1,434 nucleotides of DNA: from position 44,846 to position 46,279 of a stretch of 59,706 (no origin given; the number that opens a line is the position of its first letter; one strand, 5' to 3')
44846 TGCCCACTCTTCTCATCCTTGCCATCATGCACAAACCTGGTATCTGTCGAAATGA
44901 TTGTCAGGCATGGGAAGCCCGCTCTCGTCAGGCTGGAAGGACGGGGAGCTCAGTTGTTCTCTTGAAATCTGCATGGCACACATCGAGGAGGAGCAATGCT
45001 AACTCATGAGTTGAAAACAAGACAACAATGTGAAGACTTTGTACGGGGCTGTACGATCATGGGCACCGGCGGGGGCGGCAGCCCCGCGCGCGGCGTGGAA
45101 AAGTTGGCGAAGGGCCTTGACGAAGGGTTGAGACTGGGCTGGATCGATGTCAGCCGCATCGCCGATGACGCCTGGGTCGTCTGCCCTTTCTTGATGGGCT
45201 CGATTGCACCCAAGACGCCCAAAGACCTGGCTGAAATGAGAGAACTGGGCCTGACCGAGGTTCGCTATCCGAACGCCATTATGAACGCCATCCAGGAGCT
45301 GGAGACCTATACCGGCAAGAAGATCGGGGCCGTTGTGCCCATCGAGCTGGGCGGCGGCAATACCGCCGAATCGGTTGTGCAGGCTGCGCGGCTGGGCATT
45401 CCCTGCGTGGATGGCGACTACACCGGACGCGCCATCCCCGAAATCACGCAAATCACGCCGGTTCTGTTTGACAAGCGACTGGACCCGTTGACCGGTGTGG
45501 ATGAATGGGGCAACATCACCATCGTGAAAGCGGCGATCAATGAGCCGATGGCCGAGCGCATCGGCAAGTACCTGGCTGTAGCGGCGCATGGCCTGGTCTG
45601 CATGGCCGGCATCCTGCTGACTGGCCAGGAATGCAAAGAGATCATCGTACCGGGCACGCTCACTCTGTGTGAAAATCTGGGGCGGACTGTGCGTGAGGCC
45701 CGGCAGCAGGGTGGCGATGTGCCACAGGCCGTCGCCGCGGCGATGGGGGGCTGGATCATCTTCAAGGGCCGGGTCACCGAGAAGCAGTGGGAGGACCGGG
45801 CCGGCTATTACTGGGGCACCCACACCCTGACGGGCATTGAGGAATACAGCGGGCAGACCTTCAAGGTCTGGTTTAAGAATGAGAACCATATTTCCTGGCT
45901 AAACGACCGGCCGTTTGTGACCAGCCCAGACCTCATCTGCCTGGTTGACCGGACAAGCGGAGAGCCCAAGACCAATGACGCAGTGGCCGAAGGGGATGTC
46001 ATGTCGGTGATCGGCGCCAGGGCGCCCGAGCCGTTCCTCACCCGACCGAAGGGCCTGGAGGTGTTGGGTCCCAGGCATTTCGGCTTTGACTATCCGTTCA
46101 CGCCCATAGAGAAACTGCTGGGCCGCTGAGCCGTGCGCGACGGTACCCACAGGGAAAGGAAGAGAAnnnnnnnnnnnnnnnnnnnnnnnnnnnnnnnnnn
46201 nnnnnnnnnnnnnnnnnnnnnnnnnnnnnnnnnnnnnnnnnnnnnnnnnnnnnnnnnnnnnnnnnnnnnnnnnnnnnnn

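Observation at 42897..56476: Undescribed PucR-controlled catabolic system: DUF917 + M20 + nitroreductase + DUF6092 + Dpp-type ABC + two M29-fold enzymes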

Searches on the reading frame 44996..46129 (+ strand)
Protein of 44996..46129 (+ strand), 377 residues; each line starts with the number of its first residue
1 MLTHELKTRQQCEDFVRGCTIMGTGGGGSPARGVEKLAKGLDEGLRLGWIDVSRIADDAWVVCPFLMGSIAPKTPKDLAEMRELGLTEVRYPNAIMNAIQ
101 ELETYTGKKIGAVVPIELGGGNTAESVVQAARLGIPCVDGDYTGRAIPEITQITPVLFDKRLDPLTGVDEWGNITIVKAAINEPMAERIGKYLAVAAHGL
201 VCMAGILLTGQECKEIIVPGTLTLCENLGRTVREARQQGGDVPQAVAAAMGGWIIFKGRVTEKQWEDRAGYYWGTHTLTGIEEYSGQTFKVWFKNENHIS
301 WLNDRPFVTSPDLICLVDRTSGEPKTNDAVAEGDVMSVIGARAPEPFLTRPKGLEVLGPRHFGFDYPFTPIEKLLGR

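Call 3: search_protein_families(library=pfam, proteins=[window:44996-46129:+], max_evalue=0.01)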
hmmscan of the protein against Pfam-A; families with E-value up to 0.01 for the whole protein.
window:44996-46129:+ (377 aa): 2 families
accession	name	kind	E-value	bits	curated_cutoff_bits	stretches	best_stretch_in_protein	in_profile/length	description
PF20906.3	S-Me-THD_C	-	1.5e-54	184.6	27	1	184-371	4-190/190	S-Me-THD-like, C-terminal domain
PF06032.18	S-Me-THD_N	-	8.4e-43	146.6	27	1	11-178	2-157/158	S-Me-THD-like, N-terminal domain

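Call 4: search_protein_families(library=ncbifam, proteins=[window:44996-46129:+], max_evalue=0.01)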
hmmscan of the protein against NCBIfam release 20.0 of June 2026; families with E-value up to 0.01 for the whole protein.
window:44996-46129:+ (377 aa): 2 families
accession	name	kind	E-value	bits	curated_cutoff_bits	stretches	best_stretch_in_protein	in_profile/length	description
NF058532.1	CH3_S_uro_de_S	equivalog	3.6e-13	49.2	450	1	94-342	78-323/352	S-methyl thiohydantoin desulfurase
NF058529.1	thiohydan_desulf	equivalog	6.6e-10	38.6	440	1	9-339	5-327/362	thiohydantoin desulfurase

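Call 8: search_solved_structures(query=window:44996-46129:+, max_evalue=1)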
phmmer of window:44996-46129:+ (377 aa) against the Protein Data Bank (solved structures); distinct sequences matched with E-value up to 1: 1.
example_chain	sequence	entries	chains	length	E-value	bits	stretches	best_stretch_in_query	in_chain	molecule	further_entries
2o3i_A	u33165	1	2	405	0.0001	24.7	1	86-154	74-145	Hypothetical protein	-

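Call 35: find_homologous_proteins(query=window:44996-46129:+, max_evalue=0.00001)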
Query window:44996-46129:+ (377 aa): 2144 proteins with E <= 0.00001 among 7469 candidates; the best 120 are listed.
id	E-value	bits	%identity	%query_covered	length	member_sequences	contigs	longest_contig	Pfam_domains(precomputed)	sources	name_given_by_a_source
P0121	9.9e-258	873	100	100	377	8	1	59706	PF20906.4,PF06032.19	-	-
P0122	3.3e-215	733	82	100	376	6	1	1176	PF20906.4,PF06032.19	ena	-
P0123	1.8e-211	720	81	99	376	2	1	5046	PF20906.4,PF06032.19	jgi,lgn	-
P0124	1.2e-206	704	78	99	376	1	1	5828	PF20906.4,PF06032.19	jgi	jgi:uncharacterized protein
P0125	2.5e-206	703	80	99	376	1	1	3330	PF20906.4,PF06032.19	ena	-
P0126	1.5e-203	694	78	99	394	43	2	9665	PF20906.4,PF06032.19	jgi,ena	jgi:hypothetical protein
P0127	5.2e-202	689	77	99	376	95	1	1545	PF20906.4,PF06032.19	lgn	-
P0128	3.3e-201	686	78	99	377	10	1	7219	PF20906.4,PF06032.19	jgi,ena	-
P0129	1.5e-200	684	76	99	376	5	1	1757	PF20906.4,PF06032.19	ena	-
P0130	4.2e-199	679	77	99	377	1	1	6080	PF20906.4,PF06032.19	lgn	-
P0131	6.3e-194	662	74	100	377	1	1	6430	PF20906.4,PF06032.19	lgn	-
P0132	1.6e-169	582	66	99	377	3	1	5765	PF20906.4,PF06032.19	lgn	-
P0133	2.0e-169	582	66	99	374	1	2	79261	PF20906.4,PF06032.19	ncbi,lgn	-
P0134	6.6e-169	580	79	82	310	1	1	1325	PF20906.4,PF06032.19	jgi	jgi:hypothetical protein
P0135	1.9e-167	575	66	100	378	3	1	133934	PF20906.4,PF06032.19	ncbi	-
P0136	3.1e-147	509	59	100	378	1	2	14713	PF20906.4,PF06032.19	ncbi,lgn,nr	ncbi:MAG: DUF917 domain-containing protein [Chloroflexi bacterium]|nr:DUF917 domain-containing prote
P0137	7.2e-137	475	56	98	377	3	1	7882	PF20906.4,PF06032.19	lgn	-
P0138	2.3e-136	473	57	98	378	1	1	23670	PF20906.4,PF06032.19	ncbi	ncbi:DUF917 domain-containing protein [Moorellaceae bacterium AZ2]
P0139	3.5e-136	472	54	98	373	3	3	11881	PF20906.4,PF06032.19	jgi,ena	-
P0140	4.2e-136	472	56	98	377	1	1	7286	PF20906.4,PF06032.19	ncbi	ncbi:MAG: DUF917 domain-containing protein [Thermacetogeniaceae bacterium]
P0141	6.8e-136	471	54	100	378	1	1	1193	PF20906.4,PF06032.19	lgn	-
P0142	1.1e-134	467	54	99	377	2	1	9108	PF20906.4,PF06032.19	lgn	-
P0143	1.5e-134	467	55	99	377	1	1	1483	PF20906.4,PF06032.19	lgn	-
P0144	2.7e-134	466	56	98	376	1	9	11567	PF20906.4,PF06032.19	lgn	-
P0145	2.9e-134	466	56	98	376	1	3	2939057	PF20906.4,PF06032.19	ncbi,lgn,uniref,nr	ncbi:hypothetical protein DUF917 [Thermacetogenium phaeum DSM 12270]|uniref:DUF917 domain-containing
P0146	3.1e-134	466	55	99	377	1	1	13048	PF20906.4,PF06032.19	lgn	-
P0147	3.6e-134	466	53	99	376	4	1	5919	PF20906.4,PF06032.19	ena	-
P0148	1.4e-133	464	55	98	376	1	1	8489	PF20906.4,PF06032.19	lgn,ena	-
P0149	4.1e-133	462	52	99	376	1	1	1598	PF20906.4,PF06032.19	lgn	-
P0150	1.1e-132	461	53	98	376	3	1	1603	PF20906.4,PF06032.19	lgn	-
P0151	1.2e-132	461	54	99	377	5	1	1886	PF20906.4,PF06032.19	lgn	-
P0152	1.5e-132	460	53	99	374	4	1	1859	PF20906.4,PF06032.19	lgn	-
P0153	1.9e-132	460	54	99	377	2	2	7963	PF20906.4,PF06032.19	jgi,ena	-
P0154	2.2e-132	460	52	99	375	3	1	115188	PF20906.4,PF06032.19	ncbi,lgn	-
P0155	2.2e-132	460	54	99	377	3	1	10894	PF20906.4,PF06032.19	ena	-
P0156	2.4e-132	460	53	99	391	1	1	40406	PF20906.4,PF06032.19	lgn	-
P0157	4.3e-132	459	53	99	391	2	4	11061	PF20906.4,PF06032.19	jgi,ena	-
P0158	5.7e-132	458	53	99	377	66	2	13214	PF20906.4,PF06032.19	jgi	-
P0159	6.2e-132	458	53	99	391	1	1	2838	PF20906.4,PF06032.19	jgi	-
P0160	6.8e-132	458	52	98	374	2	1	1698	PF20906.4,PF06032.19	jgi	-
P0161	7.0e-132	458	53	98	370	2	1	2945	PF20906.4,PF06032.19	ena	-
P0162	8.9e-132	458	52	100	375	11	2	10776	PF20906.4,PF06032.19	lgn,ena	-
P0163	9.3e-132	458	53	99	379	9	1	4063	PF20906.4,PF06032.19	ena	-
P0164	9.3e-132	458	51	98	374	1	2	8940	PF20906.4,PF06032.19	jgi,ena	-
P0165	1.7e-131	457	52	99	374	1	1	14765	PF20906.4,PF06032.19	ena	-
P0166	2.2e-131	457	51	98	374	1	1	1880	PF20906.4,PF06032.19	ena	-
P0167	2.3e-131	456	52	98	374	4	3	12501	PF20906.4,PF06032.19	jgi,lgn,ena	-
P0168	3.0e-131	456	54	98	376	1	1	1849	PF20906.4,PF06032.19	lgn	-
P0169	4.0e-131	456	54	99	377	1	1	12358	PF20906.4,PF06032.19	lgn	-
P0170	5.2e-131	455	51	98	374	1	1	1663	PF20906.4,PF06032.19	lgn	-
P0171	5.4e-131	455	52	98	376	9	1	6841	PF20906.4,PF06032.19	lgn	-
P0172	5.6e-131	455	55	98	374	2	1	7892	PF20906.4,PF06032.19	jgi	jgi:hypothetical protein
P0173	7.7e-131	455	53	99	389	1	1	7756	PF20906.4,PF06032.19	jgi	jgi:hypothetical protein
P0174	1.1e-130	454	53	98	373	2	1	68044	PF20906.4,PF06032.19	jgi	jgi:hypothetical protein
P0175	1.1e-130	454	51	98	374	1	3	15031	PF20906.4,PF06032.19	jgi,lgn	-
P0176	1.8e-130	454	54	98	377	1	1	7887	PF20906.4,PF06032.19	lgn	-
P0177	2.1e-130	453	52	98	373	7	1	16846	PF20906.4,PF06032.19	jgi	-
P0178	2.5e-130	453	53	99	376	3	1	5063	PF20906.4,PF06032.19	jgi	-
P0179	3.1e-130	453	51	98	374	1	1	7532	PF20906.4,PF06032.19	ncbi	-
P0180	3.2e-130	453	51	98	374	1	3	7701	PF20906.4,PF06032.19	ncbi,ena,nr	ncbi:DUF917 domain-containing protein [Candidatus Bipolaricaulota bacterium]|nr:DUF917 domain-contai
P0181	3.2e-130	453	51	98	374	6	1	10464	PF20906.4,PF06032.19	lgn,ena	-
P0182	4.2e-130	452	51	98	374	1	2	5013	PF20906.4,PF06032.19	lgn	-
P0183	4.2e-130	452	51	98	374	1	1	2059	PF20906.4,PF06032.19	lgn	-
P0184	5.2e-130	452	51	98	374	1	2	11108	PF20906.4,PF06032.19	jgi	-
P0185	6.6e-130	452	51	98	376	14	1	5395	PF20906.4,PF06032.19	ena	-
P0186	6.9e-130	452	53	99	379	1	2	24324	PF20906.4,PF06032.19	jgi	-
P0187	8.2e-130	451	51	98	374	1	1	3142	PF20906.4,PF06032.19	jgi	-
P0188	1.1e-129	451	52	98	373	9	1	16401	PF20906.4,PF06032.19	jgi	-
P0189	1.2e-129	451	51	98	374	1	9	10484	PF20906.4,PF06032.19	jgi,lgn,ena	-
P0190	1.2e-129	451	51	98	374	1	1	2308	PF20906.4,PF06032.19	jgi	-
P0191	1.3e-129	451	52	98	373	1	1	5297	PF20906.4,PF06032.19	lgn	-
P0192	1.7e-129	450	51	98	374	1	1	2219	PF20906.4,PF06032.19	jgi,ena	-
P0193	2.0e-129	450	53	99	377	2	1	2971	PF20906.4,PF06032.19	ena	-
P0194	3.0e-129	450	50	98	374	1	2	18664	PF20906.4,PF06032.19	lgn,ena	-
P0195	4.0e-129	449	51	98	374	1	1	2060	PF20906.4,PF06032.19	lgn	-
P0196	5.3e-129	449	52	99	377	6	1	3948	PF20906.4,PF06032.19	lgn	-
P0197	5.7e-129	449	50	98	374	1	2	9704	PF20906.4,PF06032.19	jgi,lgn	-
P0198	7.6e-129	448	53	98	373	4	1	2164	PF20906.4,PF06032.19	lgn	-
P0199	7.6e-129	448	52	98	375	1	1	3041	PF20906.4,PF06032.19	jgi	jgi:DUF917 family protein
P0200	1.1e-128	448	52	98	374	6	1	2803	PF20906.4,PF06032.19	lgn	-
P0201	1.2e-128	448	53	98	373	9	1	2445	PF20906.4,PF06032.19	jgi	-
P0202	1.2e-128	448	51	98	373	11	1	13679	PF20906.4,PF06032.19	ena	-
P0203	1.6e-128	447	52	99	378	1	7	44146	PF20906.4,PF06032.19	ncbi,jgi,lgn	jgi:uncharacterized protein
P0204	3.0e-128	446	50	98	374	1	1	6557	PF20906.4,PF06032.19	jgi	-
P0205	3.1e-128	446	51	98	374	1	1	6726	PF20906.4,PF06032.19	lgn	-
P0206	3.6e-128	446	53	99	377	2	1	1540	PF20906.4,PF06032.19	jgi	-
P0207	4.2e-128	446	53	99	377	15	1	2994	PF20906.4,PF06032.19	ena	-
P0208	4.9e-128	446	53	98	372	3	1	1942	PF20906.4,PF06032.19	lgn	-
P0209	6.7e-128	445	52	98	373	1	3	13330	PF20906.4,PF06032.19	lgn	-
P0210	7.9e-128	445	52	99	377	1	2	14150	PF20906.4,PF06032.19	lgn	-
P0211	9.0e-128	445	51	99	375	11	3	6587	PF20906.4,PF06032.19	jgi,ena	-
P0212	1.5e-127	444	52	98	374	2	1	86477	PF20906.4,PF06032.19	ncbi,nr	ncbi:MAG: DUF917 domain-containing protein [Firmicutes bacterium]|nr:DUF917 domain-containing protei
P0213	2.1e-127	443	52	99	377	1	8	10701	PF20906.4,PF06032.19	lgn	-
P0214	2.2e-127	443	52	98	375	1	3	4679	PF20906.4,PF06032.19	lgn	-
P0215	2.4e-127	443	53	99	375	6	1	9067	PF20906.4,PF06032.19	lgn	-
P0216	2.7e-127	443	52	100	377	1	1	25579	PF20906.4,PF06032.19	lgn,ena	-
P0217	2.8e-127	443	52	100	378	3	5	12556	PF20906.4,PF06032.19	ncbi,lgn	-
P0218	2.9e-127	443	53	97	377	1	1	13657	PF20906.4,PF06032.19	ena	-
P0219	3.0e-127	443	50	98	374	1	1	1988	PF20906.4,PF06032.19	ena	-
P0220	3.0e-127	443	53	99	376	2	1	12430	PF20906.4,PF06032.19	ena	-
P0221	3.3e-127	443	51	100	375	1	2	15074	PF20906.4,PF06032.19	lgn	-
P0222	3.8e-127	443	51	98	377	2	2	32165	PF20906.4,PF06032.19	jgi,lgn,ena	-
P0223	3.9e-127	443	52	98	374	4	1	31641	PF20906.4,PF06032.19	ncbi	-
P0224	4.1e-127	442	52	98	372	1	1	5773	PF20906.4,PF06032.19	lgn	-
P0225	4.9e-127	442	52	98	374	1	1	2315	PF20906.4,PF06032.19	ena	-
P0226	5.4e-127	442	52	98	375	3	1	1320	PF20906.4,PF06032.19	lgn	-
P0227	5.4e-127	442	51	99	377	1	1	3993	PF20906.4,PF06032.19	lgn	-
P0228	5.7e-127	442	51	98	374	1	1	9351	PF20906.4,PF06032.19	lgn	-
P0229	6.8e-127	442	51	98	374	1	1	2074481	PF20906.4,PF06032.19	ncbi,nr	ncbi:MAG: DUF917 domain-containing protein [Syntrophobacterales bacterium]|nr:MAG: DUF917 domain-con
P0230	6.9e-127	442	53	100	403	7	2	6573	PF20906.4,PF06032.19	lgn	-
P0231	1.1e-126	441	50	98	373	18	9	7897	PF20906.4,PF06032.19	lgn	-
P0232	1.2e-126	441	52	99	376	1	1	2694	PF20906.4,PF06032.19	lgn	-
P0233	1.5e-126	441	52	99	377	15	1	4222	PF20906.4,PF06032.19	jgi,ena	-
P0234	1.6e-126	440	52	99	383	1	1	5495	PF20906.4,PF06032.19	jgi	jgi:DUF917 family protein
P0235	2.0e-126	440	50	98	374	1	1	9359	PF20906.4,PF06032.19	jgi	-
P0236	2.0e-126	440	51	100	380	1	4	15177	PF20906.4,PF06032.19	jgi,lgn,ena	-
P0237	3.1e-126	440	52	98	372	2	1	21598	PF20906.4,PF06032.19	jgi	jgi:DUF917 family protein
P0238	3.6e-126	439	50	98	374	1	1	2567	PF20906.4,PF06032.19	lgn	-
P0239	5.3e-126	439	52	98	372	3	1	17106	PF20906.4,PF06032.19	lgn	-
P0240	5.5e-126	439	50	99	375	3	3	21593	PF20906.4,PF06032.19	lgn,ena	-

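Call 36: find_encoding_contigs(protein=P0145, flank=10000, max_places=1)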
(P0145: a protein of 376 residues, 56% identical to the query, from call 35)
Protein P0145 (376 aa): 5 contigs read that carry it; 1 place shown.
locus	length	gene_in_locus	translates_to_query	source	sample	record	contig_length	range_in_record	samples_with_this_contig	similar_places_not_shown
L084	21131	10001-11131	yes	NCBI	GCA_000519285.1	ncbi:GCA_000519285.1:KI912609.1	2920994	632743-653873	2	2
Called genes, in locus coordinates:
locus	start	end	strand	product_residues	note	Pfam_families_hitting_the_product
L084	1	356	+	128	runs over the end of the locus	PF01597:GCV_H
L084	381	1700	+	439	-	PF02347:GDC-P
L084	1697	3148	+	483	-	PF02347:GDC-P, PF01212:Beta_elim_lyase (weak), PF00266:Aminotran_5 (weak), PF21478:GcvP2_C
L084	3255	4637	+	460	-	PF00890:FAD_binding_2 (faint), PF01262:AlaDh_PNT_C (faint), PF03486:HI0933_like (faint), PF07992:Pyr_redox_2, PF12831:FAD_oxidored, PF13738:Pyr_redox_3, PF00070:Pyr_redox, PF02852:Pyr_redox_dim, +1 more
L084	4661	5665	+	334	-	PF21948:LplA-B_cat, PF03099:BPL_LplA_LipB, PF10437:Lip_prot_lig_C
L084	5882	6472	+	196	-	PF04260:DUF436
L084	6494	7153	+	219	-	PF03315:SDH_beta, PF01842:ACT, PF22629:ACT_AHAS_ss (weak)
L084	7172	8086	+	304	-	PF03313:SDH_alpha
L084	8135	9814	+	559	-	PF07905:PucR, PF17853:GGDEF_2, PF13556:HTH_30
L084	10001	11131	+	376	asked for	PF06032:S-Me-THD_N, PF20906:S-Me-THD_C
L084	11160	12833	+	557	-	PF00496:SBP_bac_5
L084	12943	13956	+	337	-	PF19300:BPD_transp_1_N, PF00528:BPD_transp_1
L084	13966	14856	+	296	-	PF12911:OppC_N, PF00528:BPD_transp_1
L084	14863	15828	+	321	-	PF00005:ABC_tran, PF02463:SMC_N (weak), PF13304:AAA_21 (weak), PF08352:oligo_HPY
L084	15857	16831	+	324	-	PF00005:ABC_tran, PF02463:SMC_N (weak), PF13304:AAA_21 (faint), PF08352:oligo_HPY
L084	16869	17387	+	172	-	PF14512:TM1586_NiRdase (faint), PF00881:Nitroreductase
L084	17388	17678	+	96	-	PF19585:DUF6092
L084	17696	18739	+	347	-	PF26233:NicX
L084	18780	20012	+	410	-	PF04389:Peptidase_M28, PF01546:Peptidase_M20, PF07687:M20_dimer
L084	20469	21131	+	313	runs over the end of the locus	PF13182:DUF4007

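Call 61: search_protein_families(library=ncbifam, proteins=[L084:18780-20012:+], max_evalue=0.00001)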
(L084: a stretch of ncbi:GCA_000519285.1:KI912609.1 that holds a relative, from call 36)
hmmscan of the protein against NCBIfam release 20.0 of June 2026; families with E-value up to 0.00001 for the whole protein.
L084:18780-20012:+ (410 aa): 53 families (the best 25 are shown)
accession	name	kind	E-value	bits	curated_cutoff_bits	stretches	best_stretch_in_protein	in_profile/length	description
NF010589.0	PRK13983.1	equivalog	8.6e-142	472.9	333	1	4-406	3-408/409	M20 family metallo-hydrolase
TIGR01910.1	DapE-ArgE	subfamily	2e-71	241.2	217.6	1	19-399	2-373/373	ArgE/DapE family deacylase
NF006400.0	PRK08651.1-3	equivalog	3.1e-47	161.2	374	1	11-404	6-403/410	succinyl-diaminopimelate desuccinylase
NF006399.0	PRK08651.1-2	equivalog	3.4e-46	158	381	2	14-227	3-202/405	succinyl-diaminopimelate desuccinylase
TIGR01892.1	AcOrn-deacetyl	equivalog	1.3e-41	142.9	297.7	1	44-402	22-363/365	acetylornithine deacetylase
NF005710.0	PRK07522.1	subfamily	5.2e-34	118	412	1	45-404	34-385/391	acetylornithine deacetylase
NF006365.0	PRK08588.1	subfamily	6.5e-31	108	289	1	38-398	25-371/383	succinyl-diaminopimelate desuccinylase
NF009557.0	PRK13009.1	equivalog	3.4e-30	105.4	284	1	45-403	28-370/377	succinyl-diaminopimelate desuccinylase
NF005913.0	PRK07906.1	subfamily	1.1e-29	103.3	382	1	6-220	6-223/442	hypothetical protein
NF003474.0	PRK05111.1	equivalog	6.9e-28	97.6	460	1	43-403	36-376/383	acetylornithine deacetylase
TIGR01246.1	dapE_proteo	equivalog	1.1e-26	93.7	361.8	1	82-403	51-366/370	succinyl-diaminopimelate desuccinylase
TIGR01887.1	dipeptidaselike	subfamily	2e-25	89.9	207.95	1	85-189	66-165/447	Sapep family Mn(2+)-dependent dipeptidase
TIGR01880.1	Ac-peptdase-euk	subfamily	2.3e-25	89.1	338.6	1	47-400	35-391/401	N-acyl-aliphatic-L-amino acid amidohydrolase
NF005591.0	PRK07318.1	equivalog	3.4e-25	89.3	435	1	89-189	82-177/466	dipeptidase PepV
NF009555.0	PRK13004.1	equivalog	4.6e-24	85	321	1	4-315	4-290/399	YgeY family selenium metabolism-linked hydrolase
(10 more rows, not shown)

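Call 70: predict_structure(alignment_id=A3)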
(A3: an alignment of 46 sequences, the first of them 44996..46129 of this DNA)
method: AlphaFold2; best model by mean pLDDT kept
length: 377 residues; sequences in the alignment: 46
mean_pLDDT: 95.2   pTM: 0.93
mean pLDDT of the five models: 95.2, 91.8, 91.2, 91.0, 90.0
residues with pLDDT >= 90: 350; 70-90: 26; 50-70: 0; < 50: 1
segments of 3 or more residues with pLDDT < 50: none
pLDDT, mean of each block of 10 residues (from residue 1): 95 98 93 96 98 97 92 92 92 94 98 94 95 97 90 95 95 94 93 90 96 97 98 96 97 98 94 97 98 97 98 97 96 98 95 94 95 85
secondary structure, 60 per line:
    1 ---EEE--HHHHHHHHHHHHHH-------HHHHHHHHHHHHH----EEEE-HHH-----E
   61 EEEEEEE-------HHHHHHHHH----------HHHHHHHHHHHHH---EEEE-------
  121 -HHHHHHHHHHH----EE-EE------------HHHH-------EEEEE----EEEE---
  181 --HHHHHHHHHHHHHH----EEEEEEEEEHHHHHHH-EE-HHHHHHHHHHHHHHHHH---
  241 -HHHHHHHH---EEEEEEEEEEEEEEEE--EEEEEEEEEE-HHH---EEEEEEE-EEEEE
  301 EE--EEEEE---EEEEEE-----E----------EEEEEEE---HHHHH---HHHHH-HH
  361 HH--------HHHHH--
elements in order: E4-6 H9-22 H30-42 E47-50 E60-67 H75-83 H94-106 E110-113 H122-132 H154-157 E165-169 E174-177 H183-196 E201-209 H210-216 H221-237 H242-249 E253-268 E271-280 E288-294 E296-302 E305-309 E313-318 E335-341 H345-349 H353-357 H359-362 H371-375
